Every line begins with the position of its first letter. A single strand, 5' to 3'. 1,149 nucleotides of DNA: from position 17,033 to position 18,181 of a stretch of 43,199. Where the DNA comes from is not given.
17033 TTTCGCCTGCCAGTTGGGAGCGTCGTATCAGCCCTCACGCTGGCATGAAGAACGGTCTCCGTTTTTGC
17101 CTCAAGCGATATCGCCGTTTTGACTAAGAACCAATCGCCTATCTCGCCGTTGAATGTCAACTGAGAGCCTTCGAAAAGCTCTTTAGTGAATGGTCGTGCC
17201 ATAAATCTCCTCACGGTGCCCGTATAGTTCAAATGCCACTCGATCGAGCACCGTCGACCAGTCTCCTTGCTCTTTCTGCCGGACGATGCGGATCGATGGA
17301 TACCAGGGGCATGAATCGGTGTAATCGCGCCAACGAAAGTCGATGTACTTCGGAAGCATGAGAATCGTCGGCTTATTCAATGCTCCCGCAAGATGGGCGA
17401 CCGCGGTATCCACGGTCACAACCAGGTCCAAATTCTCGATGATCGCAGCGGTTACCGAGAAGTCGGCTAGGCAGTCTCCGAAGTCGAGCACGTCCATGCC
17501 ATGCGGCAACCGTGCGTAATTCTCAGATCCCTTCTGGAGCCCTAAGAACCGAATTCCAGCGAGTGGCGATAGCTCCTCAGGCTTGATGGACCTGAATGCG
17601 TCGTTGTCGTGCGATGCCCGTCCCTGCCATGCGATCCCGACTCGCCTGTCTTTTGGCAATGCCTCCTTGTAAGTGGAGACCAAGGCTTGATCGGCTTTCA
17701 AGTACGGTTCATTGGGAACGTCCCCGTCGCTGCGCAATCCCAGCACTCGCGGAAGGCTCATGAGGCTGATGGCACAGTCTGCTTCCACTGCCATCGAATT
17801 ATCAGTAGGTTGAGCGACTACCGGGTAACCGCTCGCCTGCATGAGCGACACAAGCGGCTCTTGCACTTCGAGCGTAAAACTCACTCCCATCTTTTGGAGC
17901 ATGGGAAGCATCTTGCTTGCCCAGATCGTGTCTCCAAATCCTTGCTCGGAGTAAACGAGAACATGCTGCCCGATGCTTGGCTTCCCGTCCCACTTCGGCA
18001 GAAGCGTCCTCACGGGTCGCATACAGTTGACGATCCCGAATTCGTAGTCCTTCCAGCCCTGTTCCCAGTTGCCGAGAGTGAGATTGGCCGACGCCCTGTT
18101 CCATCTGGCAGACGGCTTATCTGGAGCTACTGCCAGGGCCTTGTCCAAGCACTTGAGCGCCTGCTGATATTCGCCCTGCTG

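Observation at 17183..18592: TPR + GT9-like glycosyltransferase inserted in the head-tail connector module behind its own terminator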

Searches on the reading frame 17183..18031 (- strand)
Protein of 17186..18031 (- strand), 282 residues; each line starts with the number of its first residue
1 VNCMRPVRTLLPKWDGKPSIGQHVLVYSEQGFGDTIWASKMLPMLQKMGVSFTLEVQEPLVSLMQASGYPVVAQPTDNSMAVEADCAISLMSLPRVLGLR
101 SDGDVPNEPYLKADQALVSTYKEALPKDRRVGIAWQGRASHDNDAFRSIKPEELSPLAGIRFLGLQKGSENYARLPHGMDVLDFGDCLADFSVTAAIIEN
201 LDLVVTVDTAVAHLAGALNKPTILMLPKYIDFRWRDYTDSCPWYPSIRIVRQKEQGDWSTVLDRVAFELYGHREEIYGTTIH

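Call 24: search_solved_structures(query=window:17183-18019:-, max_evalue=10, show_alignments=3)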
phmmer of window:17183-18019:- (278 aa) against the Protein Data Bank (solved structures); distinct sequences matched with E-value up to 10: 4.
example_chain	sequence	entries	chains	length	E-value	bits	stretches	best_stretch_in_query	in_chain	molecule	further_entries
6dfe_A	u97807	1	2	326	0.87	11.9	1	169-221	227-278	ADP-heptose--LPS heptosyltransferase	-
2gt1_A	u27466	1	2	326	0.87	11.9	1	169-221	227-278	Lipopolysaccharide heptosyltransferase-1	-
2h1f_A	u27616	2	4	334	0.92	11.8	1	169-221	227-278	Lipopolysaccharide heptosyltransferase-1 | Lipopolysaccharide heptosyltransferase 1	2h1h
1chm_A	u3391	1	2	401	1.3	11.3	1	116-183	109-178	CREATINE AMIDINOHYDROLASE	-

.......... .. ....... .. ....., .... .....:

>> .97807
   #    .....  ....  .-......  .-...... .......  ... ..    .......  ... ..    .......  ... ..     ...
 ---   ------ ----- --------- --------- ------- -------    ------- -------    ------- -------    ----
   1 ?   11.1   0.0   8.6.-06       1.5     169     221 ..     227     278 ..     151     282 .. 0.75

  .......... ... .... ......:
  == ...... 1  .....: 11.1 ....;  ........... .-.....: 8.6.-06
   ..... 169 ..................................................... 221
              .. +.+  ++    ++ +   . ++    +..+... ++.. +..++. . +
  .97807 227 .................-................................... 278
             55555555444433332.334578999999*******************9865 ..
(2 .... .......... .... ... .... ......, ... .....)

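Call 37: search_solved_structures(query=A2, max_evalue=1, show_alignments=3)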
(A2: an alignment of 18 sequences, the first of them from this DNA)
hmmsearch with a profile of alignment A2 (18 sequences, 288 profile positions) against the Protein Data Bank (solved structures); distinct sequences matched with E-value up to 1: 3.
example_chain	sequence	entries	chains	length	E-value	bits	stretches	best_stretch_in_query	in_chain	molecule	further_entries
6dfe_A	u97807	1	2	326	0.18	14.3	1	181-231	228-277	ADP-heptose--LPS heptosyltransferase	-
2gt1_A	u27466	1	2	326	0.18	14.3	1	181-231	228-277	Lipopolysaccharide heptosyltransferase-1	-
2h1f_A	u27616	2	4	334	0.19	14.2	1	181-231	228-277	Lipopolysaccharide heptosyltransferase-1 | Lipopolysaccharide heptosyltransferase 1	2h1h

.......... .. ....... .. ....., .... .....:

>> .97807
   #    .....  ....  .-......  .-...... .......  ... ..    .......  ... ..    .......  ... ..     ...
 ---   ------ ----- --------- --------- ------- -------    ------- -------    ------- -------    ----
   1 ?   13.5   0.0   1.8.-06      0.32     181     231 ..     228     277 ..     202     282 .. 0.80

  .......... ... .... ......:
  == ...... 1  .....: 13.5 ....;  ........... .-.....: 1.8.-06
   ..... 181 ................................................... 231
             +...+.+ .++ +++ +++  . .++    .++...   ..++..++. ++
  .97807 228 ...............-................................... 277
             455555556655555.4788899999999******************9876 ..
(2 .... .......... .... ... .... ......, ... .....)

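Call 38: search_protein_families(library=pfam, alignment_id=A2, max_evalue=0.01)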
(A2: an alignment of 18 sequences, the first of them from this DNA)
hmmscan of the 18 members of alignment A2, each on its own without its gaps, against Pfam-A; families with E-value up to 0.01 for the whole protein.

A. member 1, seq(282 aa): 1 family
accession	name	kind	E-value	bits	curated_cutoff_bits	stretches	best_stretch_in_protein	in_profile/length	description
PF01075.23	Glyco_transf_9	-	1e-06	28.7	22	1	194-226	177-209/247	Glycosyltransferase family 9 (heptosyltransferase)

B. families by the number of members that match (of 18 scanned): 1 family
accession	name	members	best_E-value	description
PF01075.23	Glyco_transf_9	17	1.2e-07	Glycosyltransferase family 9 (heptosyltransferase)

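Call 48: predict_structure(alignment_id=A2)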
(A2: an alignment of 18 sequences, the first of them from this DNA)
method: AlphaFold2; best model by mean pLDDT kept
length: 282 residues; sequences in the alignment: 18
mean_pLDDT: 86.8   pTM: 0.88
mean pLDDT of the five models: 86.8, 86.7, 86.5, 86.0, 85.4
residues with pLDDT >= 90: 171; 70-90: 83; 50-70: 18; < 50: 10
segments of 3 or more residues with pLDDT < 50: 1-4, 278-282
pLDDT, mean of each block of 10 residues (from residue 1): 54 83 88 92 90 95 96 87 91 88 74 97 93 89 84 94 87 90 91 97 95 96 89 77 90 92 93 50 34
secondary structure, 60 per line:
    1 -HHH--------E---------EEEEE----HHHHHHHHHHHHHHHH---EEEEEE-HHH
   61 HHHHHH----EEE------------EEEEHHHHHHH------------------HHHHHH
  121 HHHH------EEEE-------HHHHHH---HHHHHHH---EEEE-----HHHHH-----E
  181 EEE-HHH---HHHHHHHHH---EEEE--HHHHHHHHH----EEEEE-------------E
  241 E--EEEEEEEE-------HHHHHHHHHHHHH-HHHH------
elements in order: E23-27 H32-47 E51-56 H58-66 E71-73 E86-89 H90-96 H115-124 E131-134 H142-147 H151-157 E161-164 H170-174 E180-183 H191-199 E203-206 H209-217 E222-226 E244-251 H259-271 H273-276

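Call 51: fold_search(model_id=the predicted structure, library=pdb)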
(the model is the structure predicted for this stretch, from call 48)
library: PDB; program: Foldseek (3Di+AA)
matches with E <= 10: 1671; with E <= 0.001: 45
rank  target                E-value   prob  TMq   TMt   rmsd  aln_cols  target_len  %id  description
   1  2h1h_A                3.3e-08  1.00  0.57  0.51   5.6       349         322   15  E. coli heptosyltransferase WaaC with ADP-2-deoxy-2-fluoro heptose (released 2007-05-22)
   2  6dfe_B                4.7e-08  1.00  0.56  0.49   7.0       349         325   15  The structure of a ternary complex of E. coli WaaC (released 2018-09-05)
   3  2h1h_B                8.6e-08  1.00  0.54  0.49   6.1       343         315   16  E. coli heptosyltransferase WaaC with ADP-2-deoxy-2-fluoro heptose (released 2007-05-22)
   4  2h1f_A                1.3e-07  1.00  0.53  0.48   6.1       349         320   15  E. coli heptosyltransferase WaaC with ADP (released 2007-05-22)
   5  1psw                  1.5e-07  1.00  0.58  0.50   6.6       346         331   14  Structure of E. coli ADP-heptose lps heptosyltransferase II (released 2003-07-08)
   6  2gt1_B                1.7e-07  1.00  0.53  0.50   6.5       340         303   15  E. coli heptosyltransferase WaaC. (released 2007-05-01)
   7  2gt1_A                2.5e-07  1.00  0.54  0.48   6.1       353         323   16  E. coli heptosyltransferase WaaC. (released 2007-05-01)
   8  3tov_A                3.2e-07  1.00  0.59  0.50   6.3       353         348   11  The crystal structure of the glycosyl transferase family 9 from Veillonella parvula DSM 2008 (released 2011-09-21)
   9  4rap_C                5.2e-07  1.00  0.54  0.42   7.6       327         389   12  Crystal structure of bacterial iron-containing dodecameric glycosyltransferase TibC from enterotoxigenic E.coli H10407 (released 2014-10-29)
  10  4rap_D                5.9e-07  1.00  0.55  0.43   7.4       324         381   11  Crystal structure of bacterial iron-containing dodecameric glycosyltransferase TibC from enterotoxigenic E.coli H10407 (released 2014-10-29)
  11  4rap_J                5.9e-07  1.00  0.54  0.42   7.5       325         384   12  Crystal structure of bacterial iron-containing dodecameric glycosyltransferase TibC from enterotoxigenic E.coli H10407 (released 2014-10-29)
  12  3tov_B                6.7e-07  1.00  0.59  0.50   7.0       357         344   11  The crystal structure of the glycosyl transferase family 9 from Veillonella parvula DSM 2008 (released 2011-09-21)
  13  4rap_H                8.0e-07  1.00  0.55  0.42   7.5       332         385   11  Crystal structure of bacterial iron-containing dodecameric glycosyltransferase TibC from enterotoxigenic E.coli H10407 (released 2014-10-29)
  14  4rb4_A                8.5e-07  1.00  0.55  0.43   7.4       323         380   11  Crystal structure of dodecameric iron-containing heptosyltransferase TibC in complex with ADP-D-beta-D-heptose at 3.9  (released 2014-11-05)
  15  4rap_A                9.0e-07  1.00  0.53  0.41   7.6       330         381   12  Crystal structure of bacterial iron-containing dodecameric glycosyltransferase TibC from enterotoxigenic E.coli H10407 (released 2014-10-29)
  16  4rap_E                1.2e-06  1.00  0.55  0.42   7.5       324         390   11  Crystal structure of bacterial iron-containing dodecameric glycosyltransferase TibC from enterotoxigenic E.coli H10407 (released 2014-10-29)
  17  4rb4_C                1.4e-06  1.00  0.56  0.42   7.7       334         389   10  Crystal structure of dodecameric iron-containing heptosyltransferase TibC in complex with ADP-D-beta-D-heptose at 3.9  (released 2014-11-05)
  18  4rap_B                1.4e-06  1.00  0.55  0.43   7.4       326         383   11  Crystal structure of bacterial iron-containing dodecameric glycosyltransferase TibC from enterotoxigenic E.coli H10407 (released 2014-10-29)
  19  4rb4_D                2.1e-06  1.00  0.55  0.43   7.4       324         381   10  Crystal structure of dodecameric iron-containing heptosyltransferase TibC in complex with ADP-D-beta-D-heptose at 3.9  (released 2014-11-05)
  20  4rap_G                2.7e-06  1.00  0.55  0.42   7.4       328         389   11  Crystal structure of bacterial iron-containing dodecameric glycosyltransferase TibC from enterotoxigenic E.coli H10407 (released 2014-10-29)
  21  4rb4_B                2.8e-06  1.00  0.54  0.42   7.6       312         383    9  Crystal structure of dodecameric iron-containing heptosyltransferase TibC in complex with ADP-D-beta-D-heptose at 3.9  (released 2014-11-05)
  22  4rb4_H                4.6e-06  1.00  0.53  0.41   7.6       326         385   11  Crystal structure of dodecameric iron-containing heptosyltransferase TibC in complex with ADP-D-beta-D-heptose at 3.9  (released 2014-11-05)
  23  4rb4_F                4.9e-06  1.00  0.55  0.43   7.7       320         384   10  Crystal structure of dodecameric iron-containing heptosyltransferase TibC in complex with ADP-D-beta-D-heptose at 3.9  (released 2014-11-05)
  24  4rap_L                5.2e-06  1.00  0.55  0.44   7.3       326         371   11  Crystal structure of bacterial iron-containing dodecameric glycosyltransferase TibC from enterotoxigenic E.coli H10407 (released 2014-10-29)
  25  4rb4_K                5.5e-06  1.00  0.57  0.43   7.6       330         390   10  Crystal structure of dodecameric iron-containing heptosyltransferase TibC in complex with ADP-D-beta-D-heptose at 3.9  (released 2014-11-05)
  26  4rb4_E                5.9e-06  1.00  0.57  0.44   7.7       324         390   10  Crystal structure of dodecameric iron-containing heptosyltransferase TibC in complex with ADP-D-beta-D-heptose at 3.9  (released 2014-11-05)
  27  4rb4_G                9.0e-06  1.00  0.59  0.45   6.2       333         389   10  Crystal structure of dodecameric iron-containing heptosyltransferase TibC in complex with ADP-D-beta-D-heptose at 3.9  (released 2014-11-05)
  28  4rb4_L                1.2e-05  1.00  0.53  0.43   7.6       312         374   10  Crystal structure of dodecameric iron-containing heptosyltransferase TibC in complex with ADP-D-beta-D-heptose at 3.9  (released 2014-11-05)
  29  4rb4_J                3.8e-05  1.00  0.55  0.43   7.7       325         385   11  Crystal structure of dodecameric iron-containing heptosyltransferase TibC in complex with ADP-D-beta-D-heptose at 3.9  (released 2014-11-05)
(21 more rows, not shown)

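Call 53: find_related_loci(query=A2, collection=viral_contigs, flank=8000)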
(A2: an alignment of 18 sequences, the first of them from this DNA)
Query A2 (282 aa) in viral_contigs; peptide patterns used: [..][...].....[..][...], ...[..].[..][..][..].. (x = any residue, [..] = any of these).
599 stretches matched a pattern (row limit reached: there are more); 587 encode a relative of the query (tblastn E <= 1e-3); the best 80 are kept; 80 distinct loci.
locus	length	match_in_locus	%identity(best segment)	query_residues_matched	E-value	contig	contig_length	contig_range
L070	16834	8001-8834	40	1-269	2e-58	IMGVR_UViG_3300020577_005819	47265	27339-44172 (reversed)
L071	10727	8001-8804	37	9-266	6e-46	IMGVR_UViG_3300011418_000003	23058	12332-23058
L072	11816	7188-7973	39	1-269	2e-45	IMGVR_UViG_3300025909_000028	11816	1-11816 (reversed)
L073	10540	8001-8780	37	12-269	4e-45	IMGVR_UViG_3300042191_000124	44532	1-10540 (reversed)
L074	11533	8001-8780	39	4-275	1e-44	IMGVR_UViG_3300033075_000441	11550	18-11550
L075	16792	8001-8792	43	1-269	5e-44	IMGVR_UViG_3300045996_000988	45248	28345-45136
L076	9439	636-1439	37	8-269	4e-44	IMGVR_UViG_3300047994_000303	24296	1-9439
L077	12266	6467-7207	34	7-269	4e-44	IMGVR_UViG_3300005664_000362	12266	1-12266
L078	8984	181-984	36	12-270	2e-43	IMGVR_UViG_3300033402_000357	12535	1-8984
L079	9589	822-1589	37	14-269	3e-43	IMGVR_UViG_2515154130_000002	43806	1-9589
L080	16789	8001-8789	36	12-265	6e-43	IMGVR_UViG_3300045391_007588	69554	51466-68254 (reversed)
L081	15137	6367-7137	37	10-265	5e-42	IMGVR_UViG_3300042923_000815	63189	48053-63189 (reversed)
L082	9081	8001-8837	36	5-280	4e-42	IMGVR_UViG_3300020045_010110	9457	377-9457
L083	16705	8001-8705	39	22-259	1e-41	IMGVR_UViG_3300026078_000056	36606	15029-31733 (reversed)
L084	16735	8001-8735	36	12-266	8e-42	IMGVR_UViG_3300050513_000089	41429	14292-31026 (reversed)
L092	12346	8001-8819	36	16-270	3e-39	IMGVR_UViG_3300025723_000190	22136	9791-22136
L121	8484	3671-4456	36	12-266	4e-38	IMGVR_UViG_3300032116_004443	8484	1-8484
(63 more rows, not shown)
